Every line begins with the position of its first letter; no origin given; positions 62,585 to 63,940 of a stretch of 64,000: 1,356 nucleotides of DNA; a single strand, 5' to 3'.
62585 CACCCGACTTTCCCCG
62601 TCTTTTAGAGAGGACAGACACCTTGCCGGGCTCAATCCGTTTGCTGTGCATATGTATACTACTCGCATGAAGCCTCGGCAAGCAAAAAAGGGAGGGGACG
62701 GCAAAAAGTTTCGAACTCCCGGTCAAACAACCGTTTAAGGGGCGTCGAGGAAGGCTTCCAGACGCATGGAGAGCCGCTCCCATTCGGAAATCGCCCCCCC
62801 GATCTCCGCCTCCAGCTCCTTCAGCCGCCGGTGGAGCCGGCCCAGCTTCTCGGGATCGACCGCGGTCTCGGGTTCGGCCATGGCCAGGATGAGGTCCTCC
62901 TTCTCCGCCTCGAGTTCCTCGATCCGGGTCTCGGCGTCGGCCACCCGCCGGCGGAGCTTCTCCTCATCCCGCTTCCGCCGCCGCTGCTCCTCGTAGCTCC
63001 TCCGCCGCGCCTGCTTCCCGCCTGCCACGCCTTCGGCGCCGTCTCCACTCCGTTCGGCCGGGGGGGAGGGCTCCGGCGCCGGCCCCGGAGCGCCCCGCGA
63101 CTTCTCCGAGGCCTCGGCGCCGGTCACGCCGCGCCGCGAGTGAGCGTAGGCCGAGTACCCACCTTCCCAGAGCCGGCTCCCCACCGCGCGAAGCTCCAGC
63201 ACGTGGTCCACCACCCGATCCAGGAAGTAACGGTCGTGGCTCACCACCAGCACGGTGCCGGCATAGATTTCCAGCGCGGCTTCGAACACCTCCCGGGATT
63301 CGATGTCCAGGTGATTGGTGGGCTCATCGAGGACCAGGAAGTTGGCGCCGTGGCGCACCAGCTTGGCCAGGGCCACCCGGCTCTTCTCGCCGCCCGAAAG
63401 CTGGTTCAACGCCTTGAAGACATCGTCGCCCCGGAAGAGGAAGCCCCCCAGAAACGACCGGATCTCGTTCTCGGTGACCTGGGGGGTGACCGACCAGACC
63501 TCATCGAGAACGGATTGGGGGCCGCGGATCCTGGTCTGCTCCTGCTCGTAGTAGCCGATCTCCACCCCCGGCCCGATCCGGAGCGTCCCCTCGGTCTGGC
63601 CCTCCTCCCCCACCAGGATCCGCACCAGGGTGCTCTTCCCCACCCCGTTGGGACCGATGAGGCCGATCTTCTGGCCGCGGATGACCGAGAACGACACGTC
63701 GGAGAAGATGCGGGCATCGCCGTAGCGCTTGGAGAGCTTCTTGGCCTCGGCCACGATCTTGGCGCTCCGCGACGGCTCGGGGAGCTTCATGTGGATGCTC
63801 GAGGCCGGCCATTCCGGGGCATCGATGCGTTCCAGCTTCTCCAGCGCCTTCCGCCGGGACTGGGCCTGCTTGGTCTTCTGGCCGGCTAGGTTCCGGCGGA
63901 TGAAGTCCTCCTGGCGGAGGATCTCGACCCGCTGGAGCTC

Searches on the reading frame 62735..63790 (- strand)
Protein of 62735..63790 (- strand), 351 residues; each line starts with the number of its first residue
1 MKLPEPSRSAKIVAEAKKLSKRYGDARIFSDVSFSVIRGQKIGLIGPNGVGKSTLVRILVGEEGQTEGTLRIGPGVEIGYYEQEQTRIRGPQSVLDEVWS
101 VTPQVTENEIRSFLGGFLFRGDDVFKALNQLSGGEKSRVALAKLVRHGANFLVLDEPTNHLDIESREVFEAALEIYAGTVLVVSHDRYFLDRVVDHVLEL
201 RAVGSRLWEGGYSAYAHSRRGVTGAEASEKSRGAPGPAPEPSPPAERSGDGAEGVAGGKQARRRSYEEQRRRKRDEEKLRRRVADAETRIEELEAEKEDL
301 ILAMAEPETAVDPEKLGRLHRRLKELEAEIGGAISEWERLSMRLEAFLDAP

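Call 41: search_protein_families(library=ncbifam, proteins=[window:62735-63790:-], max_evalue=0.001)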
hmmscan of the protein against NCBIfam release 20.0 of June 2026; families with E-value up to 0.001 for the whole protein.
window:62735-63790:- (351 aa): 181 families (the best 25 are shown)
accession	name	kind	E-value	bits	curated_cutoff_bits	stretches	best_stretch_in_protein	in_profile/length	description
NF000355.4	ribo_prot_ABC_F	equivalog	4.1e-72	243.7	380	2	10-189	310-488/499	ribosomal protection-like ABC-F family protein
NF008775.0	PRK11819.1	equivalog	5.1e-62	210.2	599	1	3-232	314-548/556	energy-dependent translational throttle protein EttA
TIGR03719.1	ABC_ABC_ChvD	subfamily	2.1e-61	208.2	806.75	1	3-232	312-546/552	energy-dependent translational throttle protein EttA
NF000169.2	ABCF_Sal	exception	4.6e-58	197.2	725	2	13-199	315-500/542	Sal family ABC-F type ribosomal protection protein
NF050005.1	ABC_ATPase_Uup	equivalog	2.2e-57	194.7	900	1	2-341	308-633/636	ATP-binding cassette ATPase Uup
NF008358.0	PRK11147.1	equivalog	1e-51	176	936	1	1-341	307-629/635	ABC transporter ATP-binding protein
NF011646.0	PRK15064.1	equivalog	1.2e-49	169.2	762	1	13-219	319-527/530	ABC-F family ATPase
NF000514.1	ABCF_OptrA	exception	7.7e-49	166.6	1450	1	13-219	347-551/655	ABC-F type ribosomal protection protein OptrA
NF043038.1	ABCF_CplR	exception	9e-49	166.6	780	1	10-221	283-490/544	ABC-F type ribosomal protection protein CplR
NF000170.2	ABCF_Vga_all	exception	9.9e-49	166.2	725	1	10-220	268-473/521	Vga family ABC-F type ribosomal protection protein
NF007921.0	PRK10636.1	equivalog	2.9e-45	154.7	917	1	14-198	313-498/638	ABC transporter ATP-binding protein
NF000168.2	ABCF_Msr_all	exception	4.8e-44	150.8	680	1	16-201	299-479/487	Msr family ABC-F type ribosomal protection protein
NF000167.2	ABCF_Lsa_all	exception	1.1e-37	130.2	750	2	121-229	108-215/492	Lsa family ABC-F type ribosomal protection protein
NF000171.1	ABCF_producer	exception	3e-33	115.1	800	2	126-218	159-251/541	TlrC/CarA/OleB/SrmB family ABC-F type ribosomal protection protein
NF045691.1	ABCF_VgaF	exception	2.5e-32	112.1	975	3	74-198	327-450/459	ABC-F type ribosomal protection protein Vga(F)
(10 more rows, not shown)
